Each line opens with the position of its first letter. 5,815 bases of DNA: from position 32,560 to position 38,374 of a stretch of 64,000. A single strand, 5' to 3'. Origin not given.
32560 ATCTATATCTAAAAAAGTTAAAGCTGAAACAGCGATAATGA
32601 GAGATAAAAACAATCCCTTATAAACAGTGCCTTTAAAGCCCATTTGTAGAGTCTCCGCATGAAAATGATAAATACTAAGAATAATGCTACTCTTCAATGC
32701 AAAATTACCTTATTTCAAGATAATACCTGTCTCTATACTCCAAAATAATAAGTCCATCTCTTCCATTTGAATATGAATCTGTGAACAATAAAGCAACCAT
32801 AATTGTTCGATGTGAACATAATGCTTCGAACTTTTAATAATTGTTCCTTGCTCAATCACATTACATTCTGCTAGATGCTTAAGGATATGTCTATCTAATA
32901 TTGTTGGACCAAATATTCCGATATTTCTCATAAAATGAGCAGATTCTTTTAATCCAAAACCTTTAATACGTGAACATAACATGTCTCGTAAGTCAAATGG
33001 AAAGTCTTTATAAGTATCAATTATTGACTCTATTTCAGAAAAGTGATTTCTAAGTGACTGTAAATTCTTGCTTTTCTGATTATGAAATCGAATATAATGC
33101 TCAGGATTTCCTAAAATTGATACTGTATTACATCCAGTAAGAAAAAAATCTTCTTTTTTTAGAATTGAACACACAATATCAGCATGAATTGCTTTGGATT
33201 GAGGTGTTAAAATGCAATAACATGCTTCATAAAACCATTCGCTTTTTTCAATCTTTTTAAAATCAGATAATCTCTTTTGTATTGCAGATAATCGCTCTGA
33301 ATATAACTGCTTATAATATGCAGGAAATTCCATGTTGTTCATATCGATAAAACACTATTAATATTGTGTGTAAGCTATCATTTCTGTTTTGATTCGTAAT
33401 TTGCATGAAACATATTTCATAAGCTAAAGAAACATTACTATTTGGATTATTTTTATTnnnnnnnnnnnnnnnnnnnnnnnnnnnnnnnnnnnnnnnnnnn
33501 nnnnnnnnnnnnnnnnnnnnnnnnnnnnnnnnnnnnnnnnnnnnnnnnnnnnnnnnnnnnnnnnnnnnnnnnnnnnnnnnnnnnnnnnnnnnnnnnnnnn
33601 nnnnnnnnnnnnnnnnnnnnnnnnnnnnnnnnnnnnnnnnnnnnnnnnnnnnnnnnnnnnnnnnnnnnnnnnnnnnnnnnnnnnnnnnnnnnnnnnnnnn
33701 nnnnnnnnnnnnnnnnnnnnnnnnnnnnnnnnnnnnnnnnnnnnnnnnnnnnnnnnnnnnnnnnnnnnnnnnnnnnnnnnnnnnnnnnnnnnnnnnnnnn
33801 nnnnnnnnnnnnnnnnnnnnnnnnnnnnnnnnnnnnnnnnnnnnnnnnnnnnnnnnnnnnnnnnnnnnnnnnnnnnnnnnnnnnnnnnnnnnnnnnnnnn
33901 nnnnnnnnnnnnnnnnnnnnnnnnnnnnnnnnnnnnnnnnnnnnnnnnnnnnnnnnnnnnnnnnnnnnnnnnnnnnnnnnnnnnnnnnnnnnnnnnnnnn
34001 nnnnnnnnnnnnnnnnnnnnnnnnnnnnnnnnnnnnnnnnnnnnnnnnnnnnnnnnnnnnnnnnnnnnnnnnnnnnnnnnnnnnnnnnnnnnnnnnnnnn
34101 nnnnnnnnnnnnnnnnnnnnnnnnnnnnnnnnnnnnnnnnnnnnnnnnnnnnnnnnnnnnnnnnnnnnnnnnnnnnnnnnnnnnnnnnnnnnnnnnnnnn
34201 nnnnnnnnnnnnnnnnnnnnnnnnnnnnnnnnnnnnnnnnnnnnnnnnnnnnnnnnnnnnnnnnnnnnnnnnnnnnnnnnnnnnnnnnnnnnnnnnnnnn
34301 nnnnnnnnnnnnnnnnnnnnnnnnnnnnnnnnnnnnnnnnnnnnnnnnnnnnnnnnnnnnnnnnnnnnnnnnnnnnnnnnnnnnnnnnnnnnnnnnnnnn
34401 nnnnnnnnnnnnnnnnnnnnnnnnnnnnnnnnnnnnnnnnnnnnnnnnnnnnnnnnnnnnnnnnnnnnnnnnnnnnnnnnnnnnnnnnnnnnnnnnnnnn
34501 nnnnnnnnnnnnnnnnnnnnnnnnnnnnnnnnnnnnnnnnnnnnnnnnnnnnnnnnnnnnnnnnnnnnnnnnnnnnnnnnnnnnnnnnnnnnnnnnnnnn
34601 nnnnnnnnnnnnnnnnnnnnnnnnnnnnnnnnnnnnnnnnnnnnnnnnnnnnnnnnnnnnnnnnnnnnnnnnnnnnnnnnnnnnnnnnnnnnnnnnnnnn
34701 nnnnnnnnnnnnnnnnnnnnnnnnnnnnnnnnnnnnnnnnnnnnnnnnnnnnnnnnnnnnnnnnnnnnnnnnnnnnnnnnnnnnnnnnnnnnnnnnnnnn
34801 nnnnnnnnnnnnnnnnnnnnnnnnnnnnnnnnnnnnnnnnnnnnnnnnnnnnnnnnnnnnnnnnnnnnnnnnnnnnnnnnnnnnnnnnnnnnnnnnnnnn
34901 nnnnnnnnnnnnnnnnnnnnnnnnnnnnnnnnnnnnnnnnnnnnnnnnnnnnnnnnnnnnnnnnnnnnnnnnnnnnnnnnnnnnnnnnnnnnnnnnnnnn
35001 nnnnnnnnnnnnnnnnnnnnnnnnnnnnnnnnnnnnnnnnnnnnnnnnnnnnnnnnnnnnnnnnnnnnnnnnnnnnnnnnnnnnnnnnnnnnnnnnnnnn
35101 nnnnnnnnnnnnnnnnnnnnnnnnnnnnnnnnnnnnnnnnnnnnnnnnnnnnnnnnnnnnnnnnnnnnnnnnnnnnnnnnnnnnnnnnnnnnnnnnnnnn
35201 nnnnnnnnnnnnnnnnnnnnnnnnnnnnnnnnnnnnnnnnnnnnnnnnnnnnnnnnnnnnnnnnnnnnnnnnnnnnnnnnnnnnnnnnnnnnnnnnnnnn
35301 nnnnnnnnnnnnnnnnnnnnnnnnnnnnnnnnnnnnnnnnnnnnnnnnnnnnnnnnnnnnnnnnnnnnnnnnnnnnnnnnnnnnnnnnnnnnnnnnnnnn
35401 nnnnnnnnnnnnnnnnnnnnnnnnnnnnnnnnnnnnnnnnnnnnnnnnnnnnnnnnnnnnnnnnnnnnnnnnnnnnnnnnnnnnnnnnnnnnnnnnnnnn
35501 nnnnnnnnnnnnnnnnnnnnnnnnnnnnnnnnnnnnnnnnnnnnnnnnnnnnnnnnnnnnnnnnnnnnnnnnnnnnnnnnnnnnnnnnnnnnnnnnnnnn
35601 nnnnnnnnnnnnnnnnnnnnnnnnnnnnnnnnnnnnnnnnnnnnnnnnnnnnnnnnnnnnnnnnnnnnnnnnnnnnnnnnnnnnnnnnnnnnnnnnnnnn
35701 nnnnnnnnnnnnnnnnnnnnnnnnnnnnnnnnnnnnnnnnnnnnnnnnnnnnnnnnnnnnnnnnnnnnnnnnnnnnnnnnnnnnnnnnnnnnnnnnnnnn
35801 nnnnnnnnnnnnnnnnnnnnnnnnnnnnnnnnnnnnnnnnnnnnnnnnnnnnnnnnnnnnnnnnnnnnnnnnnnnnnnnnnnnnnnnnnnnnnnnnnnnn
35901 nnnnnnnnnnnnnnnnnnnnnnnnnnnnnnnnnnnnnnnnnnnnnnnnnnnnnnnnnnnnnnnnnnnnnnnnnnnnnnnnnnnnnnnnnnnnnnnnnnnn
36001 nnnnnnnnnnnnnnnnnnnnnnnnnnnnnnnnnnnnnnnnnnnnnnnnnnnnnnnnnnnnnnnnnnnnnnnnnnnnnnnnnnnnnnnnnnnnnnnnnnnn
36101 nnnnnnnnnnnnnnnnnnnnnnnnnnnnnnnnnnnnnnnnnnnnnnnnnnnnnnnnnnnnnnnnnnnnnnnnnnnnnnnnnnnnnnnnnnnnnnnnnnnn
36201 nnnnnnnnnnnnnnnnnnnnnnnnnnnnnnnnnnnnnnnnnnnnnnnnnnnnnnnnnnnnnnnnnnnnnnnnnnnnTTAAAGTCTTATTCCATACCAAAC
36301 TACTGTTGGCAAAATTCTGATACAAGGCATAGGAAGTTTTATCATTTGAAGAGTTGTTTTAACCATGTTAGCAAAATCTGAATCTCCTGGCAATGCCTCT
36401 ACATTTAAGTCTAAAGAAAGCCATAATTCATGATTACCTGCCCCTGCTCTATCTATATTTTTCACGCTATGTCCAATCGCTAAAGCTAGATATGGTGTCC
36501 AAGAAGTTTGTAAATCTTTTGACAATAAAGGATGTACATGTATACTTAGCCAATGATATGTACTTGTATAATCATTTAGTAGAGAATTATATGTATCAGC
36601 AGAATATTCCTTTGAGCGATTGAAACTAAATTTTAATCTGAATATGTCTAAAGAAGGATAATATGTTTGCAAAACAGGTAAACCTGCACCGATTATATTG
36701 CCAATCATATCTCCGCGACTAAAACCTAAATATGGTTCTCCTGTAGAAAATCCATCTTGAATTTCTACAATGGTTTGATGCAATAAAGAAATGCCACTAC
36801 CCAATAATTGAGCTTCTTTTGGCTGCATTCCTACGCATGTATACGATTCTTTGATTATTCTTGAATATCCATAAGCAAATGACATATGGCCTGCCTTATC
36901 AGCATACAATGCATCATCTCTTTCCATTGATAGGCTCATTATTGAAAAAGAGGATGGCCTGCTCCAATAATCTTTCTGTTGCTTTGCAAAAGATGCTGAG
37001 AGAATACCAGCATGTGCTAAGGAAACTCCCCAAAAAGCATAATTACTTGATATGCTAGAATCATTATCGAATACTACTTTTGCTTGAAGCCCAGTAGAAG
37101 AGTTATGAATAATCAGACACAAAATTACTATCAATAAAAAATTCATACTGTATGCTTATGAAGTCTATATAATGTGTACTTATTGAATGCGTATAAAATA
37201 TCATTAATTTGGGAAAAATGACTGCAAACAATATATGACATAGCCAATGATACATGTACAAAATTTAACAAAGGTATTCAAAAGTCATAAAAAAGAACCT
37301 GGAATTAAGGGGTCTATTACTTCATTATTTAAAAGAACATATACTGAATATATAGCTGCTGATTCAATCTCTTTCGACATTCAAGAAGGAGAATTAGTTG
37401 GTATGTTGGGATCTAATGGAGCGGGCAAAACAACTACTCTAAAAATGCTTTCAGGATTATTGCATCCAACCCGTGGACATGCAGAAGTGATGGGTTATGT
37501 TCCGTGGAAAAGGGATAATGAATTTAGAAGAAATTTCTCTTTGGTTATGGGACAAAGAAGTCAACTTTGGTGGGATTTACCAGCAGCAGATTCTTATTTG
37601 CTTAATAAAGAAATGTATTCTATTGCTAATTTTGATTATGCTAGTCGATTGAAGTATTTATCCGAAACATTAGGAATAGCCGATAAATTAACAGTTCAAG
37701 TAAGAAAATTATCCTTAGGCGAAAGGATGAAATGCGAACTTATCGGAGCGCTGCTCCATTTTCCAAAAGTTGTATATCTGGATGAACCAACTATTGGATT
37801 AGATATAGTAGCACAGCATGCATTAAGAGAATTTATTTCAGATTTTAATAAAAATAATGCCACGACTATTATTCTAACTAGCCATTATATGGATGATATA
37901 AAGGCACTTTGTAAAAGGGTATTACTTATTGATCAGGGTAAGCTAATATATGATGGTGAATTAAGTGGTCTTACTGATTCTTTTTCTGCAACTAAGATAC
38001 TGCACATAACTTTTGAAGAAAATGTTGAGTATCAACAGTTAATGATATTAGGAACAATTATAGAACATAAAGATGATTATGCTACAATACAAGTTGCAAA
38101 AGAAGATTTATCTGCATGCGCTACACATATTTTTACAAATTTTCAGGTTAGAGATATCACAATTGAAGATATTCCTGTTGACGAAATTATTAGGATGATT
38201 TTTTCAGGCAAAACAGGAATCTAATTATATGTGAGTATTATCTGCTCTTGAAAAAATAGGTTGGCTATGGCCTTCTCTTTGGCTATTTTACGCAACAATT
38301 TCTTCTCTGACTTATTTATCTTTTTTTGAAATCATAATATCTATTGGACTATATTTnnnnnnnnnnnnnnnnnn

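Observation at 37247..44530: T9SS cargo island: orphan ABC ATPase, thioredoxin-motif secreted protein, PNGase F homolog, then leucyl aminopeptidase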

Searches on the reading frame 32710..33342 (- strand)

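Call 7: search_protein_families(library=pfam, proteins=[window:32710-33342:-], max_evalue=0.001)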
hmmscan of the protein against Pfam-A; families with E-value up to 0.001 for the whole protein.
window:32710-33342:- (210 aa): 1 family
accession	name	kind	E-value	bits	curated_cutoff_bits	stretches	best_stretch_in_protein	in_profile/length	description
PF22175.2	Ogg-HhH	-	3.3e-39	134.6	27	1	21-190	1-172/173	8-oxoguanine DNA glycosylase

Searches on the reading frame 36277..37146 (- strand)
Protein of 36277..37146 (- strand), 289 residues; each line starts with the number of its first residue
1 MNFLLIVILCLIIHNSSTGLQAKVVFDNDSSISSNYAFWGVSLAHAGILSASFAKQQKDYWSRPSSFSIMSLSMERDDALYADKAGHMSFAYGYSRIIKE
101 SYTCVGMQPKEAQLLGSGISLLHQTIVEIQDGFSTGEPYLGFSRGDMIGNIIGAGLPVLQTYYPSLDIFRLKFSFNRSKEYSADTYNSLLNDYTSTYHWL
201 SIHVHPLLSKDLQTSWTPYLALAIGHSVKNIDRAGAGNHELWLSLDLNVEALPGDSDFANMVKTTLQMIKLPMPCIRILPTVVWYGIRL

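Call 3: search_protein_families(library=pfam, proteins=[window:36277-37146:-], max_evalue=0.01)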
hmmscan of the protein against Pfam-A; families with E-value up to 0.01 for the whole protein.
window:36277-37146:- (289 aa): 1 family
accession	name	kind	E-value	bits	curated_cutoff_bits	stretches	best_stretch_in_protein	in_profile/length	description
PF10043.14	DUF2279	-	2.6e-09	38.1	28.6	1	80-160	12-89/91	Predicted periplasmic lipoprotein (DUF2279)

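Call 4: search_protein_families(library=ncbifam, proteins=[window:36277-37146:-], max_evalue=0.01)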
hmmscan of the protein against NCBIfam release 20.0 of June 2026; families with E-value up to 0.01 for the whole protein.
window:36277-37146:- (289 aa): 0 families

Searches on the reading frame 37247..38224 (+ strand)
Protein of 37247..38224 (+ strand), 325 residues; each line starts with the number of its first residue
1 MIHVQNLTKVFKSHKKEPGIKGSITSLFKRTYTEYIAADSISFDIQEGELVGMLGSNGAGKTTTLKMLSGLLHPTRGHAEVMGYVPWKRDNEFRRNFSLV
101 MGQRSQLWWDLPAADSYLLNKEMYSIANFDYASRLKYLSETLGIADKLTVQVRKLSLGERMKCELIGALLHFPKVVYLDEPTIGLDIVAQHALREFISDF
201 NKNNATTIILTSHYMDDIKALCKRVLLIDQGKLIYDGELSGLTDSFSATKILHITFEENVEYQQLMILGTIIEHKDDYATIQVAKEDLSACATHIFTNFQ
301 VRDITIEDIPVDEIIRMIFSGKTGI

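Call 3: search_protein_families(library=pfam, proteins=[window:37247-38224:+], max_evalue=0.01)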
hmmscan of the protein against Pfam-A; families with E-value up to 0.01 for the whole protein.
window:37247-38224:+ (325 aa): 2 families
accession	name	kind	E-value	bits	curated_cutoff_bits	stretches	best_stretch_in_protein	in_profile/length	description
PF00005.33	ABC_tran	-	3.3e-23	83.2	25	1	39-182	2-136/137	ABC transporter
PF13304.12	AAA_21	-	8.3e-12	46.2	27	1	146-213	229-298/304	AAA domain, putative AbiEii toxin, Type IV TA system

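Call 4: search_protein_families(library=ncbifam, proteins=[window:37247-38224:+], max_evalue=0.01)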
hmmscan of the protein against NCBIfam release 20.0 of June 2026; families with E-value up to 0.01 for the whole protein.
window:37247-38224:+ (325 aa): 185 families (the best 25 are shown)
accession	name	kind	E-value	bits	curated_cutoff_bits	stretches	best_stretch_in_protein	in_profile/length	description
TIGR01188.1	drrA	subfamily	1.7e-56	191.7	312.45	1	31-308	2-285/302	daunorubicin resistance ABC transporter, ATP-binding protein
TIGR03522.1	GldA_ABC_ATP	equivalog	6.6e-47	160.4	402.6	1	29-306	9-283/301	gliding motility-associated ABC transporter ATP-binding subunit GldA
NF033858.1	ABC2_perm_RbbA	equivalog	7.4e-44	149.9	1050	1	28-250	272-492/909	ribosome-associated ATPase/putative transporter RbbA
TIGR03864.1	PQQ_ABC_ATP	hypoth_equivalog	1.4e-38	132.6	302.25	1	29-251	8-228/236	ABC transporter, ATP-binding subunit, PQQ-dependent alcohol dehydrogenase system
NF010060.0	PRK13537.1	equivalog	1.7e-34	119.1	521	1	29-260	22-251/314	nodulation factor ABC transporter ATP-binding protein NodI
TIGR04521.1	ECF_ATPase_2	equivalog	6.4e-33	114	330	1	30-266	13-256/279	energy-coupling factor transporter ATPase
TIGR03740.1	galliderm_ABC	subfamily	2.4e-31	109.2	309.75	1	29-240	7-209/223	lantibiotic protection ABC transporter ATP-binding subunit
NF010059.0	PRK13536.1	equivalog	5e-30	104.4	549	1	29-263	50-282/342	nodulation factor ABC transporter ATP-binding protein NodI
TIGR01288.1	nodI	equivalog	7.5e-29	100.7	424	1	29-261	11-241/303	nodulation factor ABC transporter ATP-binding protein NodI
NF040933.2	ABC_arch_GlcV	equivalog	1.8e-28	99.5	450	1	23-264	7-251/357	glucose ABC transporter ATP-binding protein GlcV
TIGR04406.1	LPS_export_lptB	equivalog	5e-28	98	240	1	29-245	8-225/239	LPS export ABC transporter ATP-binding protein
TIGR04520.1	ECF_ATPase_1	equivalog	4.8e-27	95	315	1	33-248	13-229/269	energy-coupling factor transporter ATPase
NF010158.0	PRK13637.1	equivalog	2.2e-26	92.7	390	1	31-288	16-277/287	energy-coupling factor transporter ATPase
NF047930.1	ABC_ATP_B6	equivalog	5.7e-26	91.2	670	1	31-292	11-277/510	putative B6 ABC transporter ATP-binding protein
TIGR03375.1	type_I_sec_LssB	subfamily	2.6e-25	88.8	693.1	1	36-240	481-686/696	type I secretion system permease/ATPase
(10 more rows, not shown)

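Call 28: find_homologous_proteins(query=window:37247-38224:+, max_evalue=1e-20)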
Query window:37247-38224:+ (325 aa): 8000 proteins with E <= 1e-20 among 8000 candidates; the best 120 are listed.
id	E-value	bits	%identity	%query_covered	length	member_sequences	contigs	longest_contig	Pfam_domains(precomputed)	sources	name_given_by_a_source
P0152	1.6e-209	713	98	100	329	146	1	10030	PF00005.34,PF13304.13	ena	-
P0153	1.0e-139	484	66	99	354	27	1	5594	PF00005.34,PF13304.13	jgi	-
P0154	2.7e-139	482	66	100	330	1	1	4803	PF00005.34,PF13304.13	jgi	jgi:ABC-2 type transport system ATP-binding protein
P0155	1.8e-138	480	66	99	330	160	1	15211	PF00005.34,PF13304.13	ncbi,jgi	ncbi:MAG: putative transporter ATP-binding protein YbhF [Bacteroidota bacterium]|jgi:ABC-2 type tran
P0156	2.6e-138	479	66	99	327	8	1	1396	PF00005.34,PF13304.13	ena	-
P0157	6.0e-138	478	66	99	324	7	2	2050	PF00005.34,PF13304.13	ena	-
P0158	6.0e-138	478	66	99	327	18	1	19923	PF00005.34,PF13304.13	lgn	-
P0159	6.5e-138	478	67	99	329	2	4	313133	PF00005.34,PF13304.13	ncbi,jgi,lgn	ncbi:MAG: ATP-binding cassette domain-containing protein [Ignavibacteria bacterium]|jgi:ABC-2 type t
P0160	1.1e-137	477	67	99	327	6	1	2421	PF00005.34,PF13304.13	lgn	-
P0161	1.5e-137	477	67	99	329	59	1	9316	PF00005.34,PF13304.13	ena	-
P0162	9.0e-137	474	67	99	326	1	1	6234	PF00005.34,PF13304.13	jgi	jgi:ABC-2 type transport system ATP-binding protein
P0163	2.1e-136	473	96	69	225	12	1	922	PF00005.34,PF13304.13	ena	-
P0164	1.2e-134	467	64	99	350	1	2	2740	PF00005.34,PF13304.13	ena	-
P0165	8.2e-130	451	62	100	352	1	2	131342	PF00005.34,PF13304.13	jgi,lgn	jgi:ABC-2 type transport system ATP-binding protein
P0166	2.0e-129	450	63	98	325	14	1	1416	PF00005.34,PF13304.13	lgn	-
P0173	2.0e-126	440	60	98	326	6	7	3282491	PF00005.34,PF13304.13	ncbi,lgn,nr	ncbi:MAG: ABC transporter ATP-binding protein [Candidatus Kapaibacterium sp.]|nr:ABC transporter ATP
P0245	2.6e-109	384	52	98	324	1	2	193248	PF00005.34,PF13304.13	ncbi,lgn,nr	ncbi:MAG: ATP-binding cassette domain-containing protein [Calditrichaeota bacterium]|nr:MAG: ATP-bin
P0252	7.3e-109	382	55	98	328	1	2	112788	PF00005.34,PF13304.13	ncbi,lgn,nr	ncbi:MAG: ATP-binding cassette domain-containing protein [Chloroherpetonaceae bacterium]|nr:ATP-bind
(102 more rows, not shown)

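Call 29: find_encoding_contigs(protein=P0173, flank=6000, max_places=1)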
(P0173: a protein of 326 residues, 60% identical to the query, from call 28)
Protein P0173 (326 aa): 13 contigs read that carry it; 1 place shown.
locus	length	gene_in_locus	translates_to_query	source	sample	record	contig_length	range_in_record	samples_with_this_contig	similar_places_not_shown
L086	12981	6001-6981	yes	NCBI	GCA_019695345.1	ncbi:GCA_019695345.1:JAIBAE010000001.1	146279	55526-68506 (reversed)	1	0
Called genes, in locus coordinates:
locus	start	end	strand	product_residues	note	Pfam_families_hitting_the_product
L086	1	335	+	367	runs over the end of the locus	PF02350:Epimerase_2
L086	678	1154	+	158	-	PF07291:MauE, PF07681:DoxX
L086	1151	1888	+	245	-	PF03309:Pan_kinase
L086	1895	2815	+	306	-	PF01112:Asparaginase_2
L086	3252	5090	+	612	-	PF02574:S-methyl_trans, PF02219:MTHFR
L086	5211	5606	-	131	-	PF01850:PIN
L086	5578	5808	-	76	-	-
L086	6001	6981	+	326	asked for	PF00005:ABC_tran, PF13304:AAA_21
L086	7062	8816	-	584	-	PF05048:NosD, PF18962:Por_Secre_tail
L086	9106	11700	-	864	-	PF23383:Beta-prop_IFT140_1st (weak), PF25174:Beta-prop_THOC3, PF25175:Beta-prop_WDR5, PF23414:Beta-prop_EML_2, PF24814:WD40_Prp19, PF24817:WD40_WDHD1_1st, PF25174:Beta-prop_THOC3, PF18962:Por_Secre_tail, +8 more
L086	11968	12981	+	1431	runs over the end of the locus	PF17517:IgGFc_binding, PF19081:Ig_7 (faint)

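Call 30: find_encoding_contigs(protein=P0245, flank=6000, max_places=1)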
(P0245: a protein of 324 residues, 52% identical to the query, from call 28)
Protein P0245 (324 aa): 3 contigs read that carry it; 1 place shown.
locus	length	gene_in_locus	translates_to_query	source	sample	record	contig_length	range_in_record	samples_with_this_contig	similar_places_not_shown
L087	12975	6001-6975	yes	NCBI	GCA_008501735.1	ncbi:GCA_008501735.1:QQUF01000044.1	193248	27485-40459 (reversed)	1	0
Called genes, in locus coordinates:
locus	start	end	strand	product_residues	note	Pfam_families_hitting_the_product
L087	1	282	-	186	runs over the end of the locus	PF01252:Peptidase_A8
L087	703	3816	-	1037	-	PF00133:tRNA-synt_1, PF09334:tRNA-synt_1g (weak), PF08264:Anticodon_1, PF19302:DUF5915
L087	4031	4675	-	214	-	PF00677:Lum_binding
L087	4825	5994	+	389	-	PF02771:Acyl-CoA_dh_N, PF02770:Acyl-CoA_dh_M, PF00441:Acyl-CoA_dh_1, PF08028:Acyl-CoA_dh_2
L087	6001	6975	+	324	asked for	PF00005:ABC_tran, PF13304:AAA_21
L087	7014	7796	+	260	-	PF06182:ABC2_membrane_6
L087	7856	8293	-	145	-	-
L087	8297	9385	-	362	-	PF03033:Glyco_transf_28, PF04101:Glyco_tran_28_C, PF00534:Glycos_transf_1 (weak)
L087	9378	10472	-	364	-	-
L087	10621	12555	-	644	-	PF00012:HSP70, PF06723:MreB_Mbl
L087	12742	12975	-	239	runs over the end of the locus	PF01863:YgjP-like, PF08325:WLM (weak)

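Call 31: find_encoding_contigs(protein=P0252, flank=6000, max_places=1)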
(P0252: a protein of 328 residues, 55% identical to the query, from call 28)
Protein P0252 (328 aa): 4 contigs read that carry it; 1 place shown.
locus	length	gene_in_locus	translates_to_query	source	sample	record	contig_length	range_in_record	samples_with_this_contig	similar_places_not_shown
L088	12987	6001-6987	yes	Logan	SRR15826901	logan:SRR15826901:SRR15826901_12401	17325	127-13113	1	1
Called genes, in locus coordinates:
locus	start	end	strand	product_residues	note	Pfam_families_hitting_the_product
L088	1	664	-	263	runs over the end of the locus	?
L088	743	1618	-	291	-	PF03313:SDH_alpha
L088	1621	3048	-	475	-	PF01266:DAO (weak), PF06100:MCRA (faint), PF07992:Pyr_redox_2 (faint), PF12831:FAD_oxidored (weak), PF01593:Amino_oxidase, PF13450:NAD_binding_8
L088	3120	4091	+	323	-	PF00561:Abhydrolase_1, PF12146:Hydrolase_4, PF12697:Abhydrolase_6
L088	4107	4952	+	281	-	PF00561:Abhydrolase_1, PF12146:Hydrolase_4, PF12697:Abhydrolase_6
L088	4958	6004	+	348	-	PF03372:Exo_endo_phos, PF19580:Exo_endo_phos_3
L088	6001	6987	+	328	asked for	PF00005:ABC_tran, PF13304:AAA_21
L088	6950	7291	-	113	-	PF01909:NTP_transf_2, PF18765:Polbeta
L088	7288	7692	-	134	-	PF08780:NTase_sub_bind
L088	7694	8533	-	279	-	PF00753:Lactamase_B, PF23023:Anti-Pycsar_Apyc1 (faint), PF12706:Lactamase_B_2 (weak)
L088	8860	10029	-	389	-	PF00226:DnaJ, PF27659:CHP02642 (faint), PF01556:DnaJ_C, PF00684:DnaJ_CXXCXGXG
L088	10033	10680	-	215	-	PF01025:GrpE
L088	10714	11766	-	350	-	PF01628:HrcA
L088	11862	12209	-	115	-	PF02575:YbaB_DNA_bd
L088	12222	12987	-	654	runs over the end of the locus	PF07719:TPR_2 (faint), PF10602:RPN7 (faint), PF13176:TPR_7 (faint), PF13374:TPR_10 (faint), PF00515:TPR_1 (faint), PF13424:TPR_12, PF00512:HisKA, PF02518:HATPase_c, +1 more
